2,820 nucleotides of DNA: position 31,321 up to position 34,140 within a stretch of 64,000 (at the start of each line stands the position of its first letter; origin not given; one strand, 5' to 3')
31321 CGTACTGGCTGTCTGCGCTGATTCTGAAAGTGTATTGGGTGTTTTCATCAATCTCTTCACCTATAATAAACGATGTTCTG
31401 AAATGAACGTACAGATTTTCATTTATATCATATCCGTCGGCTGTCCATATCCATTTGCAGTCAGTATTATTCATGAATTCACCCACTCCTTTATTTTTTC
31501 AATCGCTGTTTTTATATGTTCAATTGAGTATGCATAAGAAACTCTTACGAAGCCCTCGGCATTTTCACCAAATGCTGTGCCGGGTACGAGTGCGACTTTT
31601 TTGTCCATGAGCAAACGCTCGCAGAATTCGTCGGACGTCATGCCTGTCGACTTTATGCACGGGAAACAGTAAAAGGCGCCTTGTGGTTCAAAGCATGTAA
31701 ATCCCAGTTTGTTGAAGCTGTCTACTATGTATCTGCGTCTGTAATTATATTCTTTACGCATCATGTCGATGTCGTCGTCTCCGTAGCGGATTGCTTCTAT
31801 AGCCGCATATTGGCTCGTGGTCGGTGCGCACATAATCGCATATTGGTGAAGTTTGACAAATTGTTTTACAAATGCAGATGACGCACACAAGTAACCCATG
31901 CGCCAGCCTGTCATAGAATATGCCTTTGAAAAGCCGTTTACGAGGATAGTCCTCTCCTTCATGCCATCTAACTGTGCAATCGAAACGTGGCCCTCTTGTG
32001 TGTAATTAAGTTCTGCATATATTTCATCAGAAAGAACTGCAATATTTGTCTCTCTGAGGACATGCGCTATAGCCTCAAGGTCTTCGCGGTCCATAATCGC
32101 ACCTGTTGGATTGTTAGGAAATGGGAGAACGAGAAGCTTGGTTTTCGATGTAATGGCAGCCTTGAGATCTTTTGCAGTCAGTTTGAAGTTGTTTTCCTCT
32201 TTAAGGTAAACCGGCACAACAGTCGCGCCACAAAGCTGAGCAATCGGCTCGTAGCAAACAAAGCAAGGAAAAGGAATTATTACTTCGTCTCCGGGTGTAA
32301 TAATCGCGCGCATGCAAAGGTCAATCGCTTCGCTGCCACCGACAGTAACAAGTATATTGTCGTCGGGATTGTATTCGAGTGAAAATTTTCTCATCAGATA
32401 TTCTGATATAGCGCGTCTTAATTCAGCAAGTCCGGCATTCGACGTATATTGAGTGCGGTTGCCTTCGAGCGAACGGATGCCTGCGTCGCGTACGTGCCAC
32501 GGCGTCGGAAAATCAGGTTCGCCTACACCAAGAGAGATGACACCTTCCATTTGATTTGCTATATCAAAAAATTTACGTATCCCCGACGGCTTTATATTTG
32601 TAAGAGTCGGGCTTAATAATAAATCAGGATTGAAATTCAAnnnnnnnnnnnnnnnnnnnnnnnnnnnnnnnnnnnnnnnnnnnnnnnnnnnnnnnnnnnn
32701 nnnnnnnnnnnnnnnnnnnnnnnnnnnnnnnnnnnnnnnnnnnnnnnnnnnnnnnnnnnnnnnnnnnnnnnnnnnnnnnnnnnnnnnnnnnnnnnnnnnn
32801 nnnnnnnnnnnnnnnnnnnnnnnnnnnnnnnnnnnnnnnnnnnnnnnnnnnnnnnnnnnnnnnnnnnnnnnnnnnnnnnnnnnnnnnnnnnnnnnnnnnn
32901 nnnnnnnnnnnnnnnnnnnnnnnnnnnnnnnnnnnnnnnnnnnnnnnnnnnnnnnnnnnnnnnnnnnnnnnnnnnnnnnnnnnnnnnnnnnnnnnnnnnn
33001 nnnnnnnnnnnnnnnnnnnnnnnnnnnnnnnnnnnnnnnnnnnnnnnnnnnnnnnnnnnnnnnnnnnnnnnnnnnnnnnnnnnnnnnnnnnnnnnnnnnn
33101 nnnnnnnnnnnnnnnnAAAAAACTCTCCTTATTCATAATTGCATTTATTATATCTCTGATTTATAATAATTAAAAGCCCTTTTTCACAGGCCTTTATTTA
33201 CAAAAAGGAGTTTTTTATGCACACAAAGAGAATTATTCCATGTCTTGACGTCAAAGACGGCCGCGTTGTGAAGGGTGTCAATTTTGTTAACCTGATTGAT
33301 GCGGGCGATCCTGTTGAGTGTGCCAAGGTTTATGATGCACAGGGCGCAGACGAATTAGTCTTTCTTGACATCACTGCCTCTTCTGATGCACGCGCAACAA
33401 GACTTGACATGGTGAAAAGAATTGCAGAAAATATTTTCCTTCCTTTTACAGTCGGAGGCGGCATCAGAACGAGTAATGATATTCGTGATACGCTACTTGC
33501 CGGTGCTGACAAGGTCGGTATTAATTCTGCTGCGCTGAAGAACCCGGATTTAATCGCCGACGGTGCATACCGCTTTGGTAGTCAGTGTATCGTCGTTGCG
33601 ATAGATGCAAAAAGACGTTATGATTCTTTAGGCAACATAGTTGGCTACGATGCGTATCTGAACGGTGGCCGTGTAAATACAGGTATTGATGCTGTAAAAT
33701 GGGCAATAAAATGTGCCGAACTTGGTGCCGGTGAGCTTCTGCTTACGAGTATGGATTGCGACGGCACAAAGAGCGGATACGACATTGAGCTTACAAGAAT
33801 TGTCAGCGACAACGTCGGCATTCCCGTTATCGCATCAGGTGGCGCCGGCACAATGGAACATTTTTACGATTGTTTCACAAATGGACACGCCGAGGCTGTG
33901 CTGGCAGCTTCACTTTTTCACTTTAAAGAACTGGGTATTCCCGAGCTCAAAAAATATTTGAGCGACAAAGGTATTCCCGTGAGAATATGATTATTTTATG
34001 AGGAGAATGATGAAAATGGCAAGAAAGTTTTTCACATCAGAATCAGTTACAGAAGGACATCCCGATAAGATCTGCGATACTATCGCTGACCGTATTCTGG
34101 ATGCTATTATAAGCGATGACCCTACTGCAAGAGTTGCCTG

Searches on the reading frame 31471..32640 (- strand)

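Call 34: search_protein_families(library=pfam, proteins=[window:31471-32640:-], max_evalue=0.001)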
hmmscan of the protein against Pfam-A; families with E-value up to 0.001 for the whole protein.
window:31471-32640:- (389 aa): 5 families
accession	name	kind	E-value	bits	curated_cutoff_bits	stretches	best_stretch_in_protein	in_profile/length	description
PF00155.27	Aminotran_1_2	-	1.7e-79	268.1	19.7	1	33-383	2-361/361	Aminotransferase class I and II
PF01041.23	DegT_DnrJ_EryC1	-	3.4e-09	36.8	19.8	1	92-205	38-145/360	DegT/DnrJ/EryC1/StrS aminotransferase family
PF00266.25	Aminotran_5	-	1.2e-08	34.8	21.5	1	91-205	59-175/371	Aminotransferase class-V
PF01053.26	Cys_Met_Meta_PP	-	1e-06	28.1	27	1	96-208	70-176/381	Cys/Met metabolism PLP-dependent enzyme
PF01212.27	Beta_elim_lyase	-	0.00073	19.4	27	0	95-205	49-168/288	Beta-eliminating lyase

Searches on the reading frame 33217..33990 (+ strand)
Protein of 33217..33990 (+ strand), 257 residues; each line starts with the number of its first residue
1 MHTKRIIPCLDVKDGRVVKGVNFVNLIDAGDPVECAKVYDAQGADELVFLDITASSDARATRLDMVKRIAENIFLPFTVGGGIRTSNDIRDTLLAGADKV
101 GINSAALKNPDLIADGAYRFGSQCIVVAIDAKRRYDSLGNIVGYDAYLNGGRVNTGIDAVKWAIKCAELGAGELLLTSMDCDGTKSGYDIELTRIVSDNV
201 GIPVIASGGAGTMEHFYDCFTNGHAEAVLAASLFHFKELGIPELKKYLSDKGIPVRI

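Call 34: search_protein_families(library=pfam, proteins=[window:33217-33990:+], max_evalue=0.001)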
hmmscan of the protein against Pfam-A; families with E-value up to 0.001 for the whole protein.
window:33217-33990:+ (257 aa): 4 families
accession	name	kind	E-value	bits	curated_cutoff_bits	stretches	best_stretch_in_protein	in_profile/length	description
PF00977.27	His_biosynth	-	7.1e-83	278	23.6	1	5-239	1-227/228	Histidine biosynthesis protein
PF03060.21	NMO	-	1.7e-05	24.8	28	0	157-246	143-238/331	Nitronate monooxygenase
PF01207.24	Dus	-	2.1e-05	24.2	20.4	1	34-115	142-226/311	Dihydrouridine synthase (Dus)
PF05690.20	ThiG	-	0.0007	19.5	23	0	31-113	133-214/247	Thiazole biosynthesis protein ThiG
